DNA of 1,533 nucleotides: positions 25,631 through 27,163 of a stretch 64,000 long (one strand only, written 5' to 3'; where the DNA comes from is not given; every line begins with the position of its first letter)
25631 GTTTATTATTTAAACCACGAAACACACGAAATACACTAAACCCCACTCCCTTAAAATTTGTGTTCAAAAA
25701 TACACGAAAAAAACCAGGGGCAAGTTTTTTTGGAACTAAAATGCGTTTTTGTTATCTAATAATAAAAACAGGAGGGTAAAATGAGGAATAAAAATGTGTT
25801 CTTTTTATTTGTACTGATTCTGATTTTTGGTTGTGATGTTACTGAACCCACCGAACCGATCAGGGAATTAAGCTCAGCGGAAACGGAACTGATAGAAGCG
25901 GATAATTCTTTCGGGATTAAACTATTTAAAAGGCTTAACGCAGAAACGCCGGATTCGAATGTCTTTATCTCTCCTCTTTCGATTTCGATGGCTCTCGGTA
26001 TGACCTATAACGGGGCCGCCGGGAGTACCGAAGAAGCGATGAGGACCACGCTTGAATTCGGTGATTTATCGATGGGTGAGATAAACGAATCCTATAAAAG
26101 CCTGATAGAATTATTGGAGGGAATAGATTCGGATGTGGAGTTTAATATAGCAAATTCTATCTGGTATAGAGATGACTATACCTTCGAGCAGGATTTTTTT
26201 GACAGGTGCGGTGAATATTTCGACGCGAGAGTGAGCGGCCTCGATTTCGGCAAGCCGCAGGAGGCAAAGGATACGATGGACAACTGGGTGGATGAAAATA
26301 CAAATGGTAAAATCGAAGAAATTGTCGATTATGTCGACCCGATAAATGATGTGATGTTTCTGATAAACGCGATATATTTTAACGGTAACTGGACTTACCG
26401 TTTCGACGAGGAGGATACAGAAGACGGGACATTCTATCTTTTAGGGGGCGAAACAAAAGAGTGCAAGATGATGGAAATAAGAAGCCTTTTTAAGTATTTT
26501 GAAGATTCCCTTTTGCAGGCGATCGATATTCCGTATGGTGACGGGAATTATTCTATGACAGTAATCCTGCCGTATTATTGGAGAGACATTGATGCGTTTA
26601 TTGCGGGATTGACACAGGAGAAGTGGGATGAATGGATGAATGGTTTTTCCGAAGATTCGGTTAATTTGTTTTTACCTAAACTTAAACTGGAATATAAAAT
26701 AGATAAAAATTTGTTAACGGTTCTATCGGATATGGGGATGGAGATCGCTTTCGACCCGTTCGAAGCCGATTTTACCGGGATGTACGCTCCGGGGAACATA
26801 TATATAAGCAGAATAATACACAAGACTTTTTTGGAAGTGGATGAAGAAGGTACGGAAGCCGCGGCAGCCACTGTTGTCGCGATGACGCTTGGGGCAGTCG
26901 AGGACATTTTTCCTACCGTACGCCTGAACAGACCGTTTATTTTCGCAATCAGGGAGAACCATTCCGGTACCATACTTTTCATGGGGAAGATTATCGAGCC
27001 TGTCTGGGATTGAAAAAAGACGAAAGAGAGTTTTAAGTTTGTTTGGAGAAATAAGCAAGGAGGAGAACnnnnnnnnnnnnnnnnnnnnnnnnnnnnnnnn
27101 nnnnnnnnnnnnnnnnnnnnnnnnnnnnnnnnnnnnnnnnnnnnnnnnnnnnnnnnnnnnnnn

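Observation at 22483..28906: RpoE-like ECF sigma/anti-sigma operon with a thrice-repeated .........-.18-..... promoter linking it to a secreted serpin and lipoproteins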

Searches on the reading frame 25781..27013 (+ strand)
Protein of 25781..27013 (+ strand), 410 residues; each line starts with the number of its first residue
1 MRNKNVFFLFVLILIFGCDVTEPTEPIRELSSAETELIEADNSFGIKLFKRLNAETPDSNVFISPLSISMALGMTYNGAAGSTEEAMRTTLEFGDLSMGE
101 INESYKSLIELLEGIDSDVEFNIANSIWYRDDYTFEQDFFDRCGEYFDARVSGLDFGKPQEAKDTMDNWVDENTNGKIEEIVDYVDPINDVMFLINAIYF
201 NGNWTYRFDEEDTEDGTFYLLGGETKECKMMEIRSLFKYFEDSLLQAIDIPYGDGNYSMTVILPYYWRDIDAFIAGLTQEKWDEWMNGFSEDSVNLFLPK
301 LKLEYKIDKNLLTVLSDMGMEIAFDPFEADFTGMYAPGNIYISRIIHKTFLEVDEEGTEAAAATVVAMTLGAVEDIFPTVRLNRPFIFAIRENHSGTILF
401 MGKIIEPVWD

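Call 7: search_protein_families(library=pfam, proteins=[window:25781-27013:+], max_evalue=0.01)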
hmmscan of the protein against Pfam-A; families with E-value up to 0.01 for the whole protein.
window:25781-27013:+ (410 aa): 1 family
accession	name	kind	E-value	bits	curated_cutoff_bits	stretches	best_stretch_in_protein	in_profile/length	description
PF00079.25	Serpin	-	2.3e-114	382.9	27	1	40-407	2-370/370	Serpin (serine protease inhibitor)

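Call 8: search_protein_families(library=ncbifam, proteins=[window:25781-27013:+], max_evalue=0.01)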
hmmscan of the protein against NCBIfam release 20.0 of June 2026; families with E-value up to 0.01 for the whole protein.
window:25781-27013:+ (410 aa): 0 families

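Call 9: find_encoding_contigs(protein=window:25781-27013:+, flank=10000, max_places=6)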
Protein window:25781-27013:+ (410 aa): 1 contig read that carries it; 1 place shown.
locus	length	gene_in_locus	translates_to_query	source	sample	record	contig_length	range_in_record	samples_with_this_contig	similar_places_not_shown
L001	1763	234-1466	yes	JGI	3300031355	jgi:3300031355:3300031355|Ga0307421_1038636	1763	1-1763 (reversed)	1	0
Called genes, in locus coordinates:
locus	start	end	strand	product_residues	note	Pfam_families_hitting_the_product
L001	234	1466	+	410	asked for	PF00079:Serpin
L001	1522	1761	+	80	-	?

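Call 25: find_homologous_proteins(query=window:25781-27013:+, max_evalue=1e-60)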
Query window:25781-27013:+ (410 aa): 7587 proteins with E <= 1e-60 among 8000 candidates; the best 120 are listed.
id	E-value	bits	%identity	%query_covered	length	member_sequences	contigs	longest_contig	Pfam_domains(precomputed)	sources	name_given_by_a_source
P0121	1.8e-275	931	100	100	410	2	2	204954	PF00079.26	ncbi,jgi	-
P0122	1.1e-226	771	85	96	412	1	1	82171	PF00079.26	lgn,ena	-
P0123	2.0e-226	770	85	96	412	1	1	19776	PF00079.26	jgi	-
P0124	4.9e-216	736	82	96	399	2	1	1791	PF00079.26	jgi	-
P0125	3.9e-212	723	77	100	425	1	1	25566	PF00079.26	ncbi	-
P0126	2.0e-210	717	78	100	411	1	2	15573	PF00079.26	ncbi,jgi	-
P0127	1.1e-208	711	79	96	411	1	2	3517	PF00079.26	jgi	-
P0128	1.2e-208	711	77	100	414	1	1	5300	PF00079.26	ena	-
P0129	3.0e-208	710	77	100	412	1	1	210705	PF00079.26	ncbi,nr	ncbi:serpin family protein [candidate division WOR-3 bacterium]|nr:serpin family protein [candidate 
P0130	3.6e-208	710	76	100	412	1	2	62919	PF00079.26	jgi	jgi:serine protease inhibitor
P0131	6.4e-208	709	77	96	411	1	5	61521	PF00079.26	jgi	jgi:serine protease inhibitor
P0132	8.2e-208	708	77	100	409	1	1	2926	PF00079.26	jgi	jgi:serine protease inhibitor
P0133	9.8e-208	708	77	100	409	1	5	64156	PF00079.26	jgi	jgi:serine protease inhibitor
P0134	1.3e-207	708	76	100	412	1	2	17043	PF00079.26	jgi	jgi:serine protease inhibitor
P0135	1.8e-207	707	76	100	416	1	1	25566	PF00079.26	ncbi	-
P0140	1.3e-205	701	76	100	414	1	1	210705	PF00079.26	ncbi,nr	ncbi:serpin family protein [candidate division WOR-3 bacterium]|nr:serpin family protein [candidate 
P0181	2.6e-196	671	73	99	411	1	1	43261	PF00079.26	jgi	jgi:serpin B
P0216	1.1e-140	487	58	98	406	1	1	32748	PF00079.26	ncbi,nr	ncbi:MAG: serpin family protein [candidate division WOR-3 bacterium]|nr:serpin family protein [candi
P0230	6.1e-137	475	57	98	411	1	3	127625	PF00079.26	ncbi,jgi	-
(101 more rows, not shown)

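Call 26: find_encoding_contigs(protein=P0125, flank=10000, max_places=1)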
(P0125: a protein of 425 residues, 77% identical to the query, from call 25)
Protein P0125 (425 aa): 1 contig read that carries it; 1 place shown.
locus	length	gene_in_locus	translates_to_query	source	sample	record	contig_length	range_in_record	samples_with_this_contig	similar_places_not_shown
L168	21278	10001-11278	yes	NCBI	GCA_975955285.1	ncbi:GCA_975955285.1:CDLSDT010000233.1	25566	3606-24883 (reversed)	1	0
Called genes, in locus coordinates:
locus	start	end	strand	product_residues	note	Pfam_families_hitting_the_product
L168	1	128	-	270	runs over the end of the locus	?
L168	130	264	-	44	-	-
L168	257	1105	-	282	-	PF00009:GTP_EFTU, PF00350:Dynamin_N (faint), PF01926:MMR_HSR1, PF02421:FeoB_N, PF03193:RsgA_GTPase (faint), PF10662:PduV-EutP, PF07650:KH_2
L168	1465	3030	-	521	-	PF02368:Big_2 (faint)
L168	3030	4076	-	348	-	PF13490:zf-HC2 (weak)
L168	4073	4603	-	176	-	PF04542:Sigma70_r2, PF08281:Sigma70_r4_2, PF04545:Sigma70_r4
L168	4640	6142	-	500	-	-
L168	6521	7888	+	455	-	PF02055:Glyco_hydro_30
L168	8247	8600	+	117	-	PF09685:MamF_MmsF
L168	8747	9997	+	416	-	PF00079:Serpin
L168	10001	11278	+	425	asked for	PF00079:Serpin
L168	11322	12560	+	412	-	PF00079:Serpin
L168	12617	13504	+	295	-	-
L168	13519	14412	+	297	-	-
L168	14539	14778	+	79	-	PF02609:Exonuc_VII_S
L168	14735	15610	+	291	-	PF00348:polyprenyl_synt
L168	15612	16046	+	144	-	PF02681:DUF212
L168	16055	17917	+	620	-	PF13292:DXP_synthase_N, PF02775:TPP_enzyme_C (weak), PF02779:Transket_pyr, PF02780:Transketolase_C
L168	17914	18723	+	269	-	PF03331:LpxC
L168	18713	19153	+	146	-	PF22817:ApeP-like (faint), PF07977:FabA, PF22818:ApeI-like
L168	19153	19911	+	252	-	PF25084:LbH_EIF2B (faint), PF25087:GMPPB_C (faint), PF00132:Hexapep, PF13720:Acetyltransf_11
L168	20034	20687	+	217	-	PF01791:DeoC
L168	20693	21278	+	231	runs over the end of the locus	PF00535:Glycos_transf_2, PF10111:Glyco_tranf_2_2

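Call 27: find_encoding_contigs(protein=P0140, flank=10000, max_places=1)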
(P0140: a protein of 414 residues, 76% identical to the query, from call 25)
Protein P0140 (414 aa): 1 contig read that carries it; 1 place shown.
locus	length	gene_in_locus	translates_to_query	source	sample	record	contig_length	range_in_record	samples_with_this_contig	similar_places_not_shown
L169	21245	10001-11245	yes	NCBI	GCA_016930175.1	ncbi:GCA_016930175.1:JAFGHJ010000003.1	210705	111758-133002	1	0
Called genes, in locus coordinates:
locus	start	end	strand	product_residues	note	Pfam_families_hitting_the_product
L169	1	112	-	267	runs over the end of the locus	PF04468:PSP1, PF28472:PSP1_3rd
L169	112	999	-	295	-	PF13177:DNA_pol3_delta2, PF00004:AAA (weak)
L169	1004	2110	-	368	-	PF24568:CC_PcsB, PF01551:Peptidase_M23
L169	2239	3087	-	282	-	PF00350:Dynamin_N (faint), PF01926:MMR_HSR1, PF02421:FeoB_N, PF03193:RsgA_GTPase (faint), PF10662:PduV-EutP, PF00009:GTP_EFTU (weak), PF07650:KH_2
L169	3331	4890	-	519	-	PF02368:Big_2 (faint)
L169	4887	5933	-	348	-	PF13490:zf-HC2 (weak)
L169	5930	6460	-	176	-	PF04542:Sigma70_r2, PF08281:Sigma70_r4_2, PF04545:Sigma70_r4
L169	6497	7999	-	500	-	-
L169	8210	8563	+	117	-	PF09685:MamF_MmsF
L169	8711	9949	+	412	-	PF00079:Serpin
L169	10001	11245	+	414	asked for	PF00079:Serpin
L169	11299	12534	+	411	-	PF00079:Serpin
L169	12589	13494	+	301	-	-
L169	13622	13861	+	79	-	PF02609:Exonuc_VII_S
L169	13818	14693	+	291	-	PF00348:polyprenyl_synt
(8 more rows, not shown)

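Call 28: find_encoding_contigs(protein=P0216, flank=10000, max_places=1)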
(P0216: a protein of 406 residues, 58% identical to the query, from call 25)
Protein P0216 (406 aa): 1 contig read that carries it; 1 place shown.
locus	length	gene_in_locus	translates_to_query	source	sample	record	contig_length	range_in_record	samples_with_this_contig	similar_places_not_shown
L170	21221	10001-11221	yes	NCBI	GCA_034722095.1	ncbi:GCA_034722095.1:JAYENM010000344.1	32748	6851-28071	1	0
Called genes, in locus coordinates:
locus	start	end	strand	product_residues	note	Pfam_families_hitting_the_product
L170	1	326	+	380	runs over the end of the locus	PF04055:Radical_SAM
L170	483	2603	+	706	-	PF06452:CBM9_1 (weak), PF19313:DUF5916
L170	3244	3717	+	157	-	-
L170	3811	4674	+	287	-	PF01145:Band_7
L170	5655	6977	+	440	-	PF00483:NTP_transferase, PF12804:NTP_transf_3, PF01066:CDP-OH_P_transf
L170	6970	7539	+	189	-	PF13875:DUF4202, PF01966:HD (weak)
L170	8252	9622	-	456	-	PF01548:DEDD_Tnp_IS110, PF02371:Transposase_20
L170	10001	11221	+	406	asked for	PF00079:Serpin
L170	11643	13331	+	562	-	PF03065:Glyco_hydro_57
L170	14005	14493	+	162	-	PF12641:Flavodoxin_3, PF12724:Flavodoxin_5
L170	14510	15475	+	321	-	PF02540:NAD_synthase (faint), PF00733:Asn_synthase (faint), PF01171:ATP_bind_3 (weak), PF00958:GMP_synt_C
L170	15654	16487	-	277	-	PF16881:LIAS_N (weak), PF04055:Radical_SAM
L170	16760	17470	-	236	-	-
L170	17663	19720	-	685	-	PF03477:ATP-cone, PF13597:NRDD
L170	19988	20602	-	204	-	PF01351:RNase_HII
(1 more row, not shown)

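Call 29: find_encoding_contigs(protein=P0230, flank=10000, max_places=1)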
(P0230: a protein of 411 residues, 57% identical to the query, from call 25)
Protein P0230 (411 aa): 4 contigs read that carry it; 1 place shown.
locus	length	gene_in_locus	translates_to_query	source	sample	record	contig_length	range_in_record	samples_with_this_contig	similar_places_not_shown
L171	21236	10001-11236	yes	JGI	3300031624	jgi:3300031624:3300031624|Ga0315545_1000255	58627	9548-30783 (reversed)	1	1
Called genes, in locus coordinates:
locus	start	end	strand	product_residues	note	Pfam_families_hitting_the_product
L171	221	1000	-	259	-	PF02634:FdhD-NarQ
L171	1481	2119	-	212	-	-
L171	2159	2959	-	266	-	PF13237:Fer4_10 (faint), PF14697:Fer4_21 (faint), PF12838:Fer4_7 (weak), PF13187:Fer4_9 (faint), PF13247:Fer4_11, PF12838:Fer4_7 (weak), PF00037:Fer4 (weak), PF12797:Fer4_2 (weak)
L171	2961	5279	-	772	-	PF00384:Molybdopterin, PF01568:Molydop_binding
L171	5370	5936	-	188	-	PF04879:Molybdop_Fe4S4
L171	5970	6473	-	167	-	-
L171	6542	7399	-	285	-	PF24859:FdhE_central, PF24860:FdhE_C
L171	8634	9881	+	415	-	PF00079:Serpin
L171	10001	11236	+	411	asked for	PF00079:Serpin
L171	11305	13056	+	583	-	-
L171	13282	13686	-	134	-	-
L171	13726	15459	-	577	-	-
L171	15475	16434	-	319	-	PF14522:Cytochrome_C7 (faint), PF22113:Mtrc-MtrF_II-IV_dom (faint), PF22678:Cytochrom_c_NrfB-like (weak), PF09699:Paired_CXXCH_1, PF14537:Cytochrom_c3_2 (weak), PF09699:Paired_CXXCH_1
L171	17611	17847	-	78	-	PF07963:N_methyl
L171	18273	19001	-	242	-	PF01925:TauE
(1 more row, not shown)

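Call 46: search_protein_families(library=pfam, proteins=[L168:8247-8600:+], max_evalue=0.01)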
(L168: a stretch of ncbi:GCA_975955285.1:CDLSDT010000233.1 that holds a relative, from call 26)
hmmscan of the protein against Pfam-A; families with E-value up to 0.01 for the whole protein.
L168:8247-8600:+ (117 aa): 1 family
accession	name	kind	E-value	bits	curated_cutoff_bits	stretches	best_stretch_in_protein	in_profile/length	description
PF09685.15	DUF4870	-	2.9e-40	137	25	1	10-116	2-107/107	Domain of unknown function (DUF4870)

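Call 56: find_encoding_contigs(protein=P0181, flank=10000, max_places=1)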
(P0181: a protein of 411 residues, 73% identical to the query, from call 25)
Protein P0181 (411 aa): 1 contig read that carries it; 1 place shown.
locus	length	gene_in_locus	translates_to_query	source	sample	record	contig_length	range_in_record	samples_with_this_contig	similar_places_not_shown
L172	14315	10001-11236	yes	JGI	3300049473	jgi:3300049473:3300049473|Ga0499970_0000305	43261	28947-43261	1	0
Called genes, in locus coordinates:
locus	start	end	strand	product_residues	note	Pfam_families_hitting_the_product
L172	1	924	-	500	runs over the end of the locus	-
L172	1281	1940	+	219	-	PF00702:Hydrolase, PF08282:Hydrolase_3 (faint), PF12710:HAD, PF13419:HAD_2, PF13242:Hydrolase_like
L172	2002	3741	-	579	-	PF16736:sCache_like, PF23846:Cache_WalK (faint), PF00672:HAMP, PF00512:HisKA, PF02518:HATPase_c, PF14501:HATPase_c_5 (faint)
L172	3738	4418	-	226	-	PF00072:Response_reg, PF00486:Trans_reg_C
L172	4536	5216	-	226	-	PF01895:PhoU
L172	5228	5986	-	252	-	PF00005:ABC_tran, PF02463:SMC_N (weak), PF13401:AAA_22 (weak), PF13304:AAA_21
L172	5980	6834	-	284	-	PF00528:BPD_transp_1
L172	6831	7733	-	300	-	PF00528:BPD_transp_1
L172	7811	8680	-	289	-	PF12849:PBP_like_2, PF13531:SBP_bac_11, PF01547:SBP_bac_1 (faint), PF12727:PBP_like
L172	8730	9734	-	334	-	-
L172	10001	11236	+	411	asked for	PF00079:Serpin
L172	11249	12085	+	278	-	-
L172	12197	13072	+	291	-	-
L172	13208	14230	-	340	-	PF21033:RMD1-3 (faint), PF07719:TPR_2 (faint), PF25063:ARM_TT21_C (weak), PF23914:TPR_CcmH_CycH (weak), PF13414:TPR_11 (weak), PF25063:ARM_TT21_C, PF00515:TPR_1 (weak), PF12895:ANAPC3 (weak), +10 more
